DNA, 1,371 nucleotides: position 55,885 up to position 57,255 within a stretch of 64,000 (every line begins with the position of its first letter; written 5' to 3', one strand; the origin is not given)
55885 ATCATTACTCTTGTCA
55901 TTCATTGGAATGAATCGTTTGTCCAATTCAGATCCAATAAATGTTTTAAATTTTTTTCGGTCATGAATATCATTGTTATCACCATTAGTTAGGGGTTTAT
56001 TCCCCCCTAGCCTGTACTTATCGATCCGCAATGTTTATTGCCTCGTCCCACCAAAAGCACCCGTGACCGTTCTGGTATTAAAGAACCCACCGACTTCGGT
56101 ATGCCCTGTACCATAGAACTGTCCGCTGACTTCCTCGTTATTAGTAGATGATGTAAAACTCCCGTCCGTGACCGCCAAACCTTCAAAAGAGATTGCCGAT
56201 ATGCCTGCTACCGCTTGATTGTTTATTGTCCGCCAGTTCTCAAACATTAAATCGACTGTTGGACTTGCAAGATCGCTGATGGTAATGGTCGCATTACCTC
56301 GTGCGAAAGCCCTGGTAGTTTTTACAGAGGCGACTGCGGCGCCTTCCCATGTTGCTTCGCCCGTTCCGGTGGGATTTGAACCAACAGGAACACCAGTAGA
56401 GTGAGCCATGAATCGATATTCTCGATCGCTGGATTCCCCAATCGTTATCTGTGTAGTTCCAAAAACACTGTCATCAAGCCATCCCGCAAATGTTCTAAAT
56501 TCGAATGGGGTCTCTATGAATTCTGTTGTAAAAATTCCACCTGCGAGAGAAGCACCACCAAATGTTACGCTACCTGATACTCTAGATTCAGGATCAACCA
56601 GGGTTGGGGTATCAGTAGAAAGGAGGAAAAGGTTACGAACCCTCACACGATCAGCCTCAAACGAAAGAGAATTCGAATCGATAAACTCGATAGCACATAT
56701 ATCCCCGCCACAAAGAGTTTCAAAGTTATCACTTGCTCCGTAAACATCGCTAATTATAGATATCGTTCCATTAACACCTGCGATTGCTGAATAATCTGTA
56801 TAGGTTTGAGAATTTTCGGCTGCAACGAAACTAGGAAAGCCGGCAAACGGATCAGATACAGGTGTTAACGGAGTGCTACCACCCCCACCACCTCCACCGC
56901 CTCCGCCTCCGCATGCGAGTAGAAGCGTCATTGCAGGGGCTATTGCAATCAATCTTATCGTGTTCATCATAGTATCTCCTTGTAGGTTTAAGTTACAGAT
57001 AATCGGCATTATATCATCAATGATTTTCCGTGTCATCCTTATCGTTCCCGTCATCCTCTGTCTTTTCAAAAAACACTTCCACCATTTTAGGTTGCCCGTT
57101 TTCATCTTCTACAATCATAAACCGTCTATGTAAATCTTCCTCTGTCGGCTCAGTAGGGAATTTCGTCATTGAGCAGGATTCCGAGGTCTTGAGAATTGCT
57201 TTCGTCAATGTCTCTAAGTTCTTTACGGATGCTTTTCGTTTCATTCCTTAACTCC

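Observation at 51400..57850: tRNA-Thr to tRNA-Pro island encoding paralogous barrel-plus-Calx-beta surface proteins and a TbpB-like lipoprotein: candidate uncharacterised surface-display/adhesion module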

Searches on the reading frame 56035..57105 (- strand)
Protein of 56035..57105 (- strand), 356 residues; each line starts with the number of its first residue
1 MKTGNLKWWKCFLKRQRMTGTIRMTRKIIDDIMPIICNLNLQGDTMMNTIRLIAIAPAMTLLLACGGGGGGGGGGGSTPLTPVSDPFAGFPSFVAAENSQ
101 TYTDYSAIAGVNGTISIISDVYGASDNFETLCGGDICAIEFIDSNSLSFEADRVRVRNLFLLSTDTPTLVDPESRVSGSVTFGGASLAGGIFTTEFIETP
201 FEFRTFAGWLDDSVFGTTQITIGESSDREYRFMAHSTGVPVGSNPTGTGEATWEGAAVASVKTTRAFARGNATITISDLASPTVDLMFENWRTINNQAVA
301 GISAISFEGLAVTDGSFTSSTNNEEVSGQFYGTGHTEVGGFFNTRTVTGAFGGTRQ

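Call 5: search_protein_families(library=pfam, proteins=[window:56035-57105:-], max_evalue=0.1)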
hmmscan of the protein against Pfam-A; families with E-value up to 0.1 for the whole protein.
window:56035-57105:- (356 aa): 1 family
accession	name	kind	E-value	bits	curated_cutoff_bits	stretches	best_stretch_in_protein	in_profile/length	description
PF01298.24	TbpB_B_D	-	0.00045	21.2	26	1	300-355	60-126/126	C-lobe and N-lobe beta barrels of Tf-binding protein B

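Call 7: search_protein_families(library=ncbifam, proteins=[window:56035-57105:-], max_evalue=0.1)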
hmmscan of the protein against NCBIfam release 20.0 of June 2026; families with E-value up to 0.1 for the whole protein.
window:56035-57105:- (356 aa): 2 families
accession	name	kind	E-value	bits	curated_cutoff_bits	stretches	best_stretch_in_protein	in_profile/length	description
NF041636.1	slam_lipo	equivalog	1.4e-06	28.7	80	1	228-355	29-154/154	Slam-dependent surface lipoprotein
NF033865.1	fusolisin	equivalog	4.1e-05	21.9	999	1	51-103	9-63/1006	fusolisin family autotransporter serine protease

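Call 15: find_homologous_proteins(query=window:56038-56970:-)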
Query seq(311 aa) (311 aa): 72 proteins with E <= 0.001 among 4304 candidates.
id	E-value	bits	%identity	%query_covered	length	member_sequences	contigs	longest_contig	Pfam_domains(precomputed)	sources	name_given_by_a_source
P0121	1.2e-197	673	100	100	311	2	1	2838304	-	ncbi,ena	-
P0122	1.9e-82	295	52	100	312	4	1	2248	-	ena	-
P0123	6.5e-76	274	49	100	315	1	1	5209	PF01298.25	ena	-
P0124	8.7e-71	257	46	100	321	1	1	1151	-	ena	-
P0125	1.0e-68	250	47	100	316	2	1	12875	-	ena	-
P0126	6.3e-68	247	45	100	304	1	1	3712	-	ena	-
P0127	1.7e-67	246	43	100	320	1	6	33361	-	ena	-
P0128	2.4e-66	242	46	100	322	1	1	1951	-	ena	-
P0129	3.5e-65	238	44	100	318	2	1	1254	-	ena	-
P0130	1.9e-64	236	45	100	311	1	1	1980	PF01298.25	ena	-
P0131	4.7e-64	235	47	91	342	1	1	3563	PF01298.25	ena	-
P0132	1.4e-62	230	44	100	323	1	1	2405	-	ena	-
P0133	1.9e-62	229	44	100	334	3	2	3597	-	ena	-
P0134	5.4e-62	228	44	100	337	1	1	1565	PF01298.25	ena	-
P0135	5.5e-62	228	42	100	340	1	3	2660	PF01298.25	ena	-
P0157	1.1e-51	194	55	57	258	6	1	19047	-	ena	-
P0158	1.1e-49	188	41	100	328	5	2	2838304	-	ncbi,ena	-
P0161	7.1e-47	178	38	100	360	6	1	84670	-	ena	-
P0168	1.1e-43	168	39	99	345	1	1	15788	-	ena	-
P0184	2.0e-20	91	35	55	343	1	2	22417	PF01298.25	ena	-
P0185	5.2e-20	90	30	99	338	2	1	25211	-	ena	-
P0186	5.9e-20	90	29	100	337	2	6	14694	PF01298.25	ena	-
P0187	1.4e-18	85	30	99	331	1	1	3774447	PF01298.25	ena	-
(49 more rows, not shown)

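Call 26: predict_structure(alignment_id=A2)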
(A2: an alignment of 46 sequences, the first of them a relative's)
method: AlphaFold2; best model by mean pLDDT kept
length: 311 residues; sequences in the alignment: 46
mean_pLDDT: 84.0   pTM: 0.81
mean pLDDT of the five models: 84.0, 83.9, 83.6, 83.4, 83.2
residues with pLDDT >= 90: 183; 70-90: 71; 50-70: 28; < 50: 29
segments of 3 or more residues with pLDDT < 50: 1-3, 16-19, 21-38
pLDDT, mean of each block of 10 residues (from residue 1): 50 46 37 46 74 88 89 87 70 81 68 73 87 92 94 92 95 93 91 95 98 95 97 98 94 91 98 93 96 97 97 95
secondary structure, 60 per line:
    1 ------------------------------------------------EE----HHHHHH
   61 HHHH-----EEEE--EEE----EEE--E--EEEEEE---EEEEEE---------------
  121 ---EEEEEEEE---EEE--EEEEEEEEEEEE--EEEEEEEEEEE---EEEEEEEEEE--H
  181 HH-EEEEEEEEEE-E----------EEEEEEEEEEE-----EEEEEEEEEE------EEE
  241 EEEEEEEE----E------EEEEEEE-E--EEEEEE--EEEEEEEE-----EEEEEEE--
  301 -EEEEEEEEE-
elements in order: H55-64 E70-73 E76-78 E83-85 E91-96 E100-105 E124-131 E135-137 E140-151 E154-164 E168-177 E184-193 E206-216 E222-231 E238-248 E260-266 E271-276 E279-286 E292-298 E302-310

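Call 28: search_solved_structures(query=A2, max_evalue=1, show_alignments=1)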
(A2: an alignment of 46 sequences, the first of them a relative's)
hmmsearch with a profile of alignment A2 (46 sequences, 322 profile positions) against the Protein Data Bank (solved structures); distinct sequences matched with E-value up to 1: 9.
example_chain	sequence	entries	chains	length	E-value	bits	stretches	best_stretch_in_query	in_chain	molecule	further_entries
7jrd_A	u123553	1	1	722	0.055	16.3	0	284-321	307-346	Lactoferrin-binding protein B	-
7n88_A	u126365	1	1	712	0.088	15.7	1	283-321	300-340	Lactoferrin-binding protein B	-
4qq1_A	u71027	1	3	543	0.12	15.3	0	277-321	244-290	Transferrin-binding protein 2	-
5o1r_A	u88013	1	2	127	0.12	15.3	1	279-308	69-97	GNA2132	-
6cuj_A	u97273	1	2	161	0.13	15.2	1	279-308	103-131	Gna2132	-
2lfu_A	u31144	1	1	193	0.18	14.6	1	279-308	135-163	Gna2132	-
5oym_H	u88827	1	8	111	0.3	13.9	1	20-85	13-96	PC4 and SFRS1-interacting protein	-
7u0u_A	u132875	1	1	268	0.37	13.6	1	13-106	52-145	Serine/threonine-protein phosphatase 2B catalytic subunit,AsfuA.00174.a.TQ11 + AsfuA.01011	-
4lqb_A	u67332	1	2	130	0.99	12.2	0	190-263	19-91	Uncharacterized protein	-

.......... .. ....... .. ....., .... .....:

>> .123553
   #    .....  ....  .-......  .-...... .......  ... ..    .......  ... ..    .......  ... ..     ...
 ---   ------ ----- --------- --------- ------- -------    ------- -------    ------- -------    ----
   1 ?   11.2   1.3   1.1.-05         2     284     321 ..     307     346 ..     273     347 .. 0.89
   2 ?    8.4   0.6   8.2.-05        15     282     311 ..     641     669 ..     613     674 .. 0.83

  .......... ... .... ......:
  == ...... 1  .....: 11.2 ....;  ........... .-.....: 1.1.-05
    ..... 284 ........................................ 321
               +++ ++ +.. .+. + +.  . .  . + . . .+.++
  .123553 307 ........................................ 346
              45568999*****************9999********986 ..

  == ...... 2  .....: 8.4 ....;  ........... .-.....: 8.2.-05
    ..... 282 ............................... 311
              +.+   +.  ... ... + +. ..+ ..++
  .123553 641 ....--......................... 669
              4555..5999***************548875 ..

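Call 29: fold_search(model_id=the predicted structure, library=pdb)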
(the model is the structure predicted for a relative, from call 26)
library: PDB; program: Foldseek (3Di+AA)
matches with E <= 10: 995; with E <= 0.001: 14
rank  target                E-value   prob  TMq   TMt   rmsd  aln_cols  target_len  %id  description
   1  7rea                  1.3e-05  1.00  0.42  0.52   9.1       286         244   15  Apo Hemophilin from A. baumannii (released 2021-11-17)
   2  5kkx_B                2.6e-05  1.00  0.35  0.44  11.3       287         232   11  Crystal structure of a TbpB C-lobe mutant from Neisseria meningitidis M982 (released 2017-07-19)
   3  3pqs                  4.6e-05  1.00  0.29  0.20  13.7       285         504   15  The crystal structures of porcine pathogen ApH87_TbpB (released 2011-02-02)
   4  5kkx_A                6.0e-05  1.00  0.36  0.46  10.0       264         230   13  Crystal structure of a TbpB C-lobe mutant from Neisseria meningitidis M982 (released 2017-07-19)
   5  8bk2_B                7.3e-05  1.00  0.39  0.64   5.5       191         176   15  X-ray structure of meningococcal factor H binding protein variant 2 in complex with a specific and bactericidal human  (released 2023-11-22)
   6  4u9c_B                8.6e-05  1.00  0.33  0.34   7.1       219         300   14  STRUCTURE OF THE LBPB N-LOBE FROM NEISSERIA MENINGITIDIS (released 2014-10-22)
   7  8gm3_A                9.0e-05  1.00  0.38  0.50   8.4       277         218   14  Vibrio harveyi Holo HphA (released 2024-03-27)
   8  4o49                  1.3e-04  1.00  0.36  0.25   7.2       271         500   14  Crystal structure of the vaccine antigen Transferrin Binding Protein B (TbpB) mutant Tyr-174-Ala from Actinobacillus ple (released 2015-01-14)
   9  8gmm_A                1.6e-04  1.00  0.33  0.42  11.1       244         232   15  Stenotrophomonas maltophilia Holo HphA (released 2024-03-27)
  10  4o3z                  2.0e-04  1.00  0.34  0.23  11.0       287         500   14  Crystal structure of the vaccine antigen Transferrin Binding Protein B (TbpB) mutant Tyr-95-Ala from Actinobacillus pleu (released 2015-01-14)
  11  9cmg_B                5.0e-04  1.00  0.40  0.24   8.9       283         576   13  Transferrin Binding Protein A in complex with transferrin binding protein B and transferrin (iron bound in both lobes  (released 2026-03-04)
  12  4o4x_A                5.3e-04  1.00  0.37  0.25   7.3       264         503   12  Crystal structure of the vaccine antigen Transferrin Binding Protein B (TbpB) double mutant Tyr-167-Ala and Trp-176-Al (released 2015-01-14)
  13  6cuj_A                5.8e-04  1.00  0.34  0.66   5.1       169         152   18  Crystal structure of the C-terminal domain of neisserial heparin binding antigen (NHBA) (released 2018-09-26)
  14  4o3w_A                6.8e-04  0.98  0.27  0.18  12.8       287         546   14  Crystal structure of the vaccine antigen Transferrin Binding Protein B (TbpB) mutant Tyr-63-Ala from Actinobacillus su (released 2015-01-14)
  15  9pa8_B                1.1e-03  1.00  0.33  0.20  13.6       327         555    9  NmTbpB and Tf protein complex (released 2026-03-04)
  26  9b3e_B                1.2e-02  1.00  0.31  0.43   5.8       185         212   12  Crystal structure of a Slam-dependent surface lipoprotein, PmSLP, in Pasteurella multocida (released 2025-04-16)
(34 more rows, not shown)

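Call 31: find_encoding_contigs(protein=P0161, flank=10000, max_places=2)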
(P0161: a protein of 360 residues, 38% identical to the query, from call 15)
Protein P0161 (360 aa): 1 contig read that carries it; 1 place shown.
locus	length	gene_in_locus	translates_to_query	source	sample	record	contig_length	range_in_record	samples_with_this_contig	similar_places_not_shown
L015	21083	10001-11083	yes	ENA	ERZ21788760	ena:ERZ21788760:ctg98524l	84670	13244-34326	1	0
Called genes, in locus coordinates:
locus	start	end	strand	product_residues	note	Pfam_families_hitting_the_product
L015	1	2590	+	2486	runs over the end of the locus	PF11924:IAT_beta, PF16132:DUF4843 (faint), PF16397:DUF5006 (faint), PF08522:BT_3987-like_N (faint), PF16283:DUF4929 (faint), PF03160:Calx-beta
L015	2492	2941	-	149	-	-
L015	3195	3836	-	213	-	PF01810:LysE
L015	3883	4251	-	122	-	-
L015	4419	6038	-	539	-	PF21241:UvsW_N (weak)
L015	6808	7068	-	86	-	-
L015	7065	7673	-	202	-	-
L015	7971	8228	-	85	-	-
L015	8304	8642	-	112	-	-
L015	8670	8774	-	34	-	-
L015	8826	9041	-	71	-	-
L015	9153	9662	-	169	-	-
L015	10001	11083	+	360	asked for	-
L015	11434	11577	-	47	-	-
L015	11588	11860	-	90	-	-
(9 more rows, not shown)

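Call 32: find_encoding_contigs(protein=P0127, flank=10000, max_places=3)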
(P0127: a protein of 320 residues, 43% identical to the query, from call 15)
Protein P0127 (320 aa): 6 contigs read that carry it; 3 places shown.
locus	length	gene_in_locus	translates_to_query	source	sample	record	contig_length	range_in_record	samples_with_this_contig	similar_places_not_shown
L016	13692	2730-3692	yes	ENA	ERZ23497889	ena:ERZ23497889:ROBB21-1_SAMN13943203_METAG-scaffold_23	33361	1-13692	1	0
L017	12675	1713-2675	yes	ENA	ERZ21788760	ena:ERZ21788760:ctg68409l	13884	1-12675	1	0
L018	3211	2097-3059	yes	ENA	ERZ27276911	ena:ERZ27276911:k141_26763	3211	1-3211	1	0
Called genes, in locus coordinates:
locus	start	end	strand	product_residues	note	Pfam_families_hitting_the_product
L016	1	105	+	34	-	?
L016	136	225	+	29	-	-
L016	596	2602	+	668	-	PF11924:IAT_beta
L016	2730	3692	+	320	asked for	-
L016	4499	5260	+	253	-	-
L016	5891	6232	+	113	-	PF13606:Ank_3 (faint), PF13637:Ank_4 (weak), PF00023:Ank (weak), PF13637:Ank_4 (weak), PF13857:Ank_5, PF12796:Ank_2, PF00023:Ank (weak)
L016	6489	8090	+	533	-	-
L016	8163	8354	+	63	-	-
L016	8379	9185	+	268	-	-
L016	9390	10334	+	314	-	-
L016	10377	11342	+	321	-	-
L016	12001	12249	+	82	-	-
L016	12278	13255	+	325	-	-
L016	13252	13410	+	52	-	-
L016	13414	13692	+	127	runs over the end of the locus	-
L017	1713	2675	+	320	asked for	-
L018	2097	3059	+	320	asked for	-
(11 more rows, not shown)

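Call 33: find_encoding_contigs(protein=P0187, flank=10000, max_places=2)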
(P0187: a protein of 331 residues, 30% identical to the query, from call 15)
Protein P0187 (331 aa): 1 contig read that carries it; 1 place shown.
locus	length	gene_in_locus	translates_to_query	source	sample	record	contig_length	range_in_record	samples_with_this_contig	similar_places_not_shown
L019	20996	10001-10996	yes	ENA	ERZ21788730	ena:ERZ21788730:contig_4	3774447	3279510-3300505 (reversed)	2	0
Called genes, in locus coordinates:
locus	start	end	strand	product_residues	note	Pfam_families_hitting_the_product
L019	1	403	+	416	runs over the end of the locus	PF00764:Arginosuc_synth, PF20979:Arginosuc_syn_C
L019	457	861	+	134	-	PF05443:ROS_MUCR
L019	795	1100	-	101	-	-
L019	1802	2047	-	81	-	-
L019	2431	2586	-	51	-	-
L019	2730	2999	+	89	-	-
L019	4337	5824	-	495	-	PF21241:UvsW_N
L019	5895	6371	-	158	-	-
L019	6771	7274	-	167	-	-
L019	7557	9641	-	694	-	-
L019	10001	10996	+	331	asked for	PF01298:TbpB_B_D (weak)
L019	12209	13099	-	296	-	PF05930:Phage_AlpA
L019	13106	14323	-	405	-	PF13356:Arm-DNA-bind_3, PF22022:Phage_int_M, PF00589:Phage_integrase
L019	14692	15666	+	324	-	PF04055:Radical_SAM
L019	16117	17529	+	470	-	PF07693:KAP_NTPase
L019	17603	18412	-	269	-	PF04116:FA_hydroxylase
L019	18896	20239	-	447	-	PF00709:Adenylsucc_synt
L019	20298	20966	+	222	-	PF12900:Pyridox_ox_2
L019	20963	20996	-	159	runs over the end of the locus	-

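Call 34: find_encoding_contigs(protein=P0158, flank=10000, max_places=3)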
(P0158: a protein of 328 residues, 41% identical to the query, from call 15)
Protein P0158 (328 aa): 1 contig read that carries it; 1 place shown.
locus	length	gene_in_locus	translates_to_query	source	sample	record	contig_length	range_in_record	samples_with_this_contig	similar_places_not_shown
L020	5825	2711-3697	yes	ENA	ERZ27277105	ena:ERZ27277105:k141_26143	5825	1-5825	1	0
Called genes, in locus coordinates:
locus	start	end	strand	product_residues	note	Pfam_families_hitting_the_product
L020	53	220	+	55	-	-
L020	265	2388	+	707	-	PF11924:IAT_beta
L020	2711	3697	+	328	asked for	-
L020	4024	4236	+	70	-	-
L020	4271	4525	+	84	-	-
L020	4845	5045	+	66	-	-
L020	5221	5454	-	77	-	-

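Call 37: search_protein_families(library=pfam, alignment_id=A2, max_evalue=0.01)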
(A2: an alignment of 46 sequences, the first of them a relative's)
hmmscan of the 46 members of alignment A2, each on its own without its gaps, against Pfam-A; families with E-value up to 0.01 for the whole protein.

A. member 1, P0121 (311 aa): 1 family
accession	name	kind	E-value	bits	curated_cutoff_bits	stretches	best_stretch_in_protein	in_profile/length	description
PF01298.24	TbpB_B_D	-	0.00033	21.6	26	1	255-310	60-126/126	C-lobe and N-lobe beta barrels of Tf-binding protein B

B. families by the number of members that match (of 46 scanned): 1 family
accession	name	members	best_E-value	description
PF01298.24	TbpB_B_D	45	2.4e-07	C-lobe and N-lobe beta barrels of Tf-binding protein B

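Call 52: find_encoding_contigs(protein=P0185, flank=10000, max_places=2)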
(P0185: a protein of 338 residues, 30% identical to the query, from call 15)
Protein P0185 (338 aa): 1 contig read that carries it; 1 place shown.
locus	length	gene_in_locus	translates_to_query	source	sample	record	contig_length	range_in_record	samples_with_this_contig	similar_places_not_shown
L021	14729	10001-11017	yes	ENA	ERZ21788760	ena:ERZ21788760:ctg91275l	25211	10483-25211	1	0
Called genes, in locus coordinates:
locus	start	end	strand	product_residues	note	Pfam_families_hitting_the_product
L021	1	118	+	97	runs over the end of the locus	-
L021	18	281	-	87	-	-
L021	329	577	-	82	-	-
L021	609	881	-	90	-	-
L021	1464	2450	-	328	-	-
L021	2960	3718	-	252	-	PF26869:Phage_T4_gp2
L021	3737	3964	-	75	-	-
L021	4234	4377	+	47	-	-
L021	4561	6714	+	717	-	PF11924:IAT_beta, PF20579:LapA (faint)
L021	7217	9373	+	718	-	PF11924:IAT_beta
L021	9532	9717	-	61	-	-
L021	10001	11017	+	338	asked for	-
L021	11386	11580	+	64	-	-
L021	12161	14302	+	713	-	PF11924:IAT_beta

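Call 53: find_encoding_contigs(protein=P0184, flank=10000, max_places=2)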
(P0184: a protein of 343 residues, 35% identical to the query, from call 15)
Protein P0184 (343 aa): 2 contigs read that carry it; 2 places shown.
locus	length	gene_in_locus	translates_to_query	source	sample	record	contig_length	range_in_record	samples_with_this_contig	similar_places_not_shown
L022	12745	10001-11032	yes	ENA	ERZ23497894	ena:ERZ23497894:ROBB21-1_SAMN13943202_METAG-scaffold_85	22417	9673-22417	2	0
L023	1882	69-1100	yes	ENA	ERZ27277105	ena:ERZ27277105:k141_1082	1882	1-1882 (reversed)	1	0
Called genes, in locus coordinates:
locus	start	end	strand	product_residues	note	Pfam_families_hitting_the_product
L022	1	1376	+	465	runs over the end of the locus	PF00171:Aldedh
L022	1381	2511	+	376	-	PF08442:ATP-grasp_2, PF13549:ATP-grasp_5, PF24948:Citrate_synth_N, PF00549:Ligase_CoA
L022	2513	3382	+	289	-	PF02629:CoA_binding, PF13380:CoA_binding_2 (weak), PF00549:Ligase_CoA, PF13607:Succ_CoA_lig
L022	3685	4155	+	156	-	PF13274:SocA_Panacea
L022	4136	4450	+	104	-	-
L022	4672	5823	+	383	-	PF13776:DUF4172, PF02661:Fic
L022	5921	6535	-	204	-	-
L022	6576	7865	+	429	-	PF13609:Porin_4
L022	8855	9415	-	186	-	-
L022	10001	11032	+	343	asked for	PF01298:TbpB_B_D (weak)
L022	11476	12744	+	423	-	?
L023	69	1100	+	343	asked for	PF01298:TbpB_B_D (weak)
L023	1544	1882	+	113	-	?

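Call 54: find_encoding_contigs(protein=P0125, flank=10000, max_places=2)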
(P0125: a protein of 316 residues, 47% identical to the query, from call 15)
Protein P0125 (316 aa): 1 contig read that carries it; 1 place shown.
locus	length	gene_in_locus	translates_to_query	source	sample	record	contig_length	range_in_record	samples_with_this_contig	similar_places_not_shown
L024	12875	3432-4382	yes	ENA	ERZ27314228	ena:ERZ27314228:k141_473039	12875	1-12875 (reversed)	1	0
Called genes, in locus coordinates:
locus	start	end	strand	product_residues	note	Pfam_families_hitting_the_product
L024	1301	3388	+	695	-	PF11924:IAT_beta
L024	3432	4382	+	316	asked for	-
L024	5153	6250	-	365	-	PF07433:DUF1513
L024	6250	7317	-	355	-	PF09375:Peptidase_M75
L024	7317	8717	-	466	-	PF06537:DHOR, PF00034:Cytochrom_C (faint)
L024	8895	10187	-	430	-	PF09375:Peptidase_M75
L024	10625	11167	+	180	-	PF01936:NYN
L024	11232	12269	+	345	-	-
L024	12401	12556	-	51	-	-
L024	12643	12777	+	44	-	-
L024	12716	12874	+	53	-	?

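Call 68: find_related_loci(query=A2, collection=metagenome_contigs, flank=8000)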
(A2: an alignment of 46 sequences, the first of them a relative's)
Query A2 (311 aa) in metagenome_contigs; peptide patterns used: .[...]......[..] (x = any residue, [..] = any of these).
600 stretches matched a pattern, but none encodes a relative of the query by tblastn (E <= 1e-3).

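Call 73: find_encoding_contigs(protein=P0168, flank=8000, max_places=2)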
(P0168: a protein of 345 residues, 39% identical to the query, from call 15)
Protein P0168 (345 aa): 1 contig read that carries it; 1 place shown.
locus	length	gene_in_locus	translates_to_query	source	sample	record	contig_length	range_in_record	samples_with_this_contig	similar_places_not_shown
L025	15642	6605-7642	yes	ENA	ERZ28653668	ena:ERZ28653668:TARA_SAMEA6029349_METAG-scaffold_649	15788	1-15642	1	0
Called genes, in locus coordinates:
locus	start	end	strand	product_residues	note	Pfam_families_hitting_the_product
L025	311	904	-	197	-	PF01810:LysE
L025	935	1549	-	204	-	PF01810:LysE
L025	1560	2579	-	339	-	PF02826:2-Hacid_dh_C (weak), PF07991:KARI_N, PF01450:KARI_C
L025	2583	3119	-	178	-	PF01842:ACT, PF22629:ACT_AHAS_ss, PF13710:ACT_5 (faint), PF10369:ALS_ss_C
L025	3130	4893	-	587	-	PF02776:TPP_enzyme_N, PF00205:TPP_enzyme_M, PF02775:TPP_enzyme_C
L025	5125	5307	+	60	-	-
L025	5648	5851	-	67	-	-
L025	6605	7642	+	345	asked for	-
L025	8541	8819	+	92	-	-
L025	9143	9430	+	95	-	-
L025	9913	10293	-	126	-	-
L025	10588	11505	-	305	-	PF01745:IPT (weak), PF01715:IPPT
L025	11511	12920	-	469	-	PF00089:Trypsin, PF13365:Trypsin_2, PF14685:PDZ_Tricorn (faint), PF00595:PDZ, PF13180:PDZ_2, PF17820:PDZ_6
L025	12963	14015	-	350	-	PF01145:Band_7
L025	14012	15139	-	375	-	PF01145:Band_7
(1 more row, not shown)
